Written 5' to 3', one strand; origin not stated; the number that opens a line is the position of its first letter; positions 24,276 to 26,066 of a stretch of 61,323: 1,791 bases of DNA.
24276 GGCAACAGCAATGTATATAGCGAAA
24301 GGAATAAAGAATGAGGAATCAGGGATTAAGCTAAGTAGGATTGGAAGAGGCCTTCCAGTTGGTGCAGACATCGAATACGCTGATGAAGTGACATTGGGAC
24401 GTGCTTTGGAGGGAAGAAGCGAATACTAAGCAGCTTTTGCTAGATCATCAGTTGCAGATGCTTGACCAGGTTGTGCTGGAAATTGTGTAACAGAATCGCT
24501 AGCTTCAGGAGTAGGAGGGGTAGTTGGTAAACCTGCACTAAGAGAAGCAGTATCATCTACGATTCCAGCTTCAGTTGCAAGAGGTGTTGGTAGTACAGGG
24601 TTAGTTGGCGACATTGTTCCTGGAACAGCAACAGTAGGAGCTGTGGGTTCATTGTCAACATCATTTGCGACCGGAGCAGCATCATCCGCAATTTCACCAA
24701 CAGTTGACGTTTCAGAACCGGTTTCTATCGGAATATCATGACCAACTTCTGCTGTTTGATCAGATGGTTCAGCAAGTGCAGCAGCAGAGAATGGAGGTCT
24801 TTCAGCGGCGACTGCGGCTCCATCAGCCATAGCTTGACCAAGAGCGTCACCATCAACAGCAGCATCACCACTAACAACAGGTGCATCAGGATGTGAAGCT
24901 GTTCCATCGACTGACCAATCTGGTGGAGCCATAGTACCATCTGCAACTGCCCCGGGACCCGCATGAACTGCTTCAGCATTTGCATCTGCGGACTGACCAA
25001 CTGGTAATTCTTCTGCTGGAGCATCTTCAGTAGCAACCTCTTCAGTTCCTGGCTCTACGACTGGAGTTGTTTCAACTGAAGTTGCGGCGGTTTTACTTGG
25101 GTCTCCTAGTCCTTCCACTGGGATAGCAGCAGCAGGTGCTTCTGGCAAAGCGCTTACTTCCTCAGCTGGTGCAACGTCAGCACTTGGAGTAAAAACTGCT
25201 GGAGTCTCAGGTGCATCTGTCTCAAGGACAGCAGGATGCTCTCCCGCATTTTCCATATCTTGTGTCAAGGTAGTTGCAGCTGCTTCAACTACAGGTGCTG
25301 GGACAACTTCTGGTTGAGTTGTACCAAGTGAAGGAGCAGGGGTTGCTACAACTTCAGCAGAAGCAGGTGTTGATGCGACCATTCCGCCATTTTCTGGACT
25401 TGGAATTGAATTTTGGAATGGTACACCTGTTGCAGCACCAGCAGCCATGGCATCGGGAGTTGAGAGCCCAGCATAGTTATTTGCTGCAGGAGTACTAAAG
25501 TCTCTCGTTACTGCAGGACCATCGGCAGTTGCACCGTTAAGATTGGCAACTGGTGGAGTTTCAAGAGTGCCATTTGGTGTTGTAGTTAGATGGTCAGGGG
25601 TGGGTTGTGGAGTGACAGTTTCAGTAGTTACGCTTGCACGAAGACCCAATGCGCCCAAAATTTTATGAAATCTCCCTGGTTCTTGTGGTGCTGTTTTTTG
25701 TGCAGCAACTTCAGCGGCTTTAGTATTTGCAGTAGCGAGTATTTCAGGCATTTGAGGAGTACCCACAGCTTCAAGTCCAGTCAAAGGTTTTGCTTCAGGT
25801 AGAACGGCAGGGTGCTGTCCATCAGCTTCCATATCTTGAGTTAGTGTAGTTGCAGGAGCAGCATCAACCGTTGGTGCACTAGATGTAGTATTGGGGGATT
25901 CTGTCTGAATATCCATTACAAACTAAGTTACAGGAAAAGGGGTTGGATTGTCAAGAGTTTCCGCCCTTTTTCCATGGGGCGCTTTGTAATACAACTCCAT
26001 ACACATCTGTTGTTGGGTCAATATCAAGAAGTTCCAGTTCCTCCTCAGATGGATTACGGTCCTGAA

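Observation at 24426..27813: Operon of a MATCAP-like (DUF1704) carboxypeptidase, a CofE-like gamma-glutamyl ligase and a 496-aa acidic disordered protein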

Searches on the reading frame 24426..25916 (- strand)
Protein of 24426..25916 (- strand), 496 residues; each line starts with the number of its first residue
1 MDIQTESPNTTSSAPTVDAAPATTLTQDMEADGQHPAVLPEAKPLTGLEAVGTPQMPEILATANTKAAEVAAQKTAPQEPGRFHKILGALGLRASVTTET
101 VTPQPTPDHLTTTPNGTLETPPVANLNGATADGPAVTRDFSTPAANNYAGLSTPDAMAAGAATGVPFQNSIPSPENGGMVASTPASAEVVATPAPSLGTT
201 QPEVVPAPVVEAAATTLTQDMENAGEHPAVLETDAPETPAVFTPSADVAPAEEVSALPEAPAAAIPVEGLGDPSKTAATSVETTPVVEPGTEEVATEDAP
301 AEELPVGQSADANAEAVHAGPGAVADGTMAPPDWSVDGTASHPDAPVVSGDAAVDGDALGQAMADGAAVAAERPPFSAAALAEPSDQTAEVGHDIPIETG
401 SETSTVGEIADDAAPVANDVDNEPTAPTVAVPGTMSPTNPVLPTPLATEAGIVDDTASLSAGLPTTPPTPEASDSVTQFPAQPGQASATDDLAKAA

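Call 3: search_protein_families(library=pfam, proteins=[window:24426-25916:-], max_evalue=0.1)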
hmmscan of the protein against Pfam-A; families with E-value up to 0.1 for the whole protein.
window:24426-25916:- (496 aa): 0 families

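Call 4: search_protein_families(library=ncbifam, proteins=[window:24426-25916:-], max_evalue=0.1)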
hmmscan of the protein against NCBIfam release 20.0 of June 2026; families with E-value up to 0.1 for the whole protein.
window:24426-25916:- (496 aa): 0 families

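Call 54: find_homologous_proteins(query=window:24426-25916:-, max_evalue=0.00001)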
Query window:24426-25916:- (496 aa): 10 proteins with E <= 0.00001 among 8000 candidates.
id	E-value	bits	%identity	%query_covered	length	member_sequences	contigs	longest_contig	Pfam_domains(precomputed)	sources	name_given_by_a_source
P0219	4.4e-295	997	100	100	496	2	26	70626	-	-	-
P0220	3.9e-136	473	63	94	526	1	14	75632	-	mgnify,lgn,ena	mgnify:CR=1 FL=1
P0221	8.2e-130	453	62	94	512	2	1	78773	-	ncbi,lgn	-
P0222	7.4e-115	403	54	94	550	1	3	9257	-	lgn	-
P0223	4.3e-112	394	54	98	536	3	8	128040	-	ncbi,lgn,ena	-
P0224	6.0e-107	377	54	98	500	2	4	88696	-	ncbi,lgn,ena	-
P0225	9.8e-104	367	52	94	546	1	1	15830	-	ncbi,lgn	-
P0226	7.7e-83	298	58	72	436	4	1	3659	-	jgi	jgi:hypothetical protein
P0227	1.0e-77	281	51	77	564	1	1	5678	-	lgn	-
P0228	4.3e-64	236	65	44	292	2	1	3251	-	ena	-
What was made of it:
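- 24426..25916 (-): Lineage-specific acidic, A/P/T-rich, probably disordered protein (496 aa). Function unknown. Only 9 relatives besides itself (call 54).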

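Call 67: search_protein_families(library=padloc, proteins=[window:24426-25916:-], max_evalue=0.01)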
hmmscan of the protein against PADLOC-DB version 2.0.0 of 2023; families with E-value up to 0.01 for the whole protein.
window:24426-25916:- (496 aa): 0 families
